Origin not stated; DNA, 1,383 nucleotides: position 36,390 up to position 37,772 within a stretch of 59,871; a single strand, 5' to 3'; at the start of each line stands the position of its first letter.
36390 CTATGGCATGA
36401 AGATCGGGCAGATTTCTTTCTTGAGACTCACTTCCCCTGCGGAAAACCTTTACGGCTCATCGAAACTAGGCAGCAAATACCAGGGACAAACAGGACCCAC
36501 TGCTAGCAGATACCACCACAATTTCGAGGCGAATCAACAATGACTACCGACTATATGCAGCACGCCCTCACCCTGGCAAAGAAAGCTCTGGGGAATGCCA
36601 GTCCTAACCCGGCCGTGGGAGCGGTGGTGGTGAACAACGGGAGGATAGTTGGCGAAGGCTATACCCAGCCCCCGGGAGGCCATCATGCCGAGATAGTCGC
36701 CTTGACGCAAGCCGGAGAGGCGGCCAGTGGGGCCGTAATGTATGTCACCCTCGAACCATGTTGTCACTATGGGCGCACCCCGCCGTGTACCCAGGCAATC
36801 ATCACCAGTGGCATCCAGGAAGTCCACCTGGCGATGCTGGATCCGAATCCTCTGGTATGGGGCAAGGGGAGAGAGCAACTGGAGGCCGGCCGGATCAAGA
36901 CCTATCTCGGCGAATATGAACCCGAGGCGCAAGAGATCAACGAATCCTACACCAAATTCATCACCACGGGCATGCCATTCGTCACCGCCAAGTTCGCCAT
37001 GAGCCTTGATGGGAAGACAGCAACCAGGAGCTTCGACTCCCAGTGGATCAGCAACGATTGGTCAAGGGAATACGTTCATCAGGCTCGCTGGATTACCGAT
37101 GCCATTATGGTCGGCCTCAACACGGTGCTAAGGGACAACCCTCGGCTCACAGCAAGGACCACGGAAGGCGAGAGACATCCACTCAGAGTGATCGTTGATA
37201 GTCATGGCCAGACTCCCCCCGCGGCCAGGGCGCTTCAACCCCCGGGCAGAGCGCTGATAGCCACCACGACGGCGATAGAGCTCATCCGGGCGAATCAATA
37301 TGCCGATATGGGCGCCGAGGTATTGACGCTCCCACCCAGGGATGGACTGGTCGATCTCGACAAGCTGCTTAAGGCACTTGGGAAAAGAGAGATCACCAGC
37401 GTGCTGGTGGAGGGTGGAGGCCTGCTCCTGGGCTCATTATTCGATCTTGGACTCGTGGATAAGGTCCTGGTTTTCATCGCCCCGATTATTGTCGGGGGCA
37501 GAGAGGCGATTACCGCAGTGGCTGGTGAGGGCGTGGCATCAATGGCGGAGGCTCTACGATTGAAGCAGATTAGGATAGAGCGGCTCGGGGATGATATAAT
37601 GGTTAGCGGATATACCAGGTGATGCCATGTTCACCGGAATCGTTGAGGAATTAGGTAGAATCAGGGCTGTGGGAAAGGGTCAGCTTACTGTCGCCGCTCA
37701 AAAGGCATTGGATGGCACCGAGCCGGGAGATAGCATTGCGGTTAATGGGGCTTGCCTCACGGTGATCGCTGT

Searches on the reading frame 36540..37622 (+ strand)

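Call 92: search_protein_families(library=pfam, proteins=[window:36540-37622:+], max_evalue=0.00001)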
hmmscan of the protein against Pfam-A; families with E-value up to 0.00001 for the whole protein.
window:36540-37622:+ (360 aa): 3 families
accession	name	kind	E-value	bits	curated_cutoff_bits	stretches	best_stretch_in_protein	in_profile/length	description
PF01872.23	RibD_C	-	1.8e-51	175.2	24.1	1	146-354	1-196/197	RibD C-terminal domain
PF00383.29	dCMP_cyt_deam_1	-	2.6e-20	72.6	25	1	4-98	6-101/102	Cytidine and deoxycytidylate deaminase zinc-binding region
PF14437.12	MafB19-deam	-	4.9e-13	49.6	27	1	4-104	5-106/142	MafB19-like deaminase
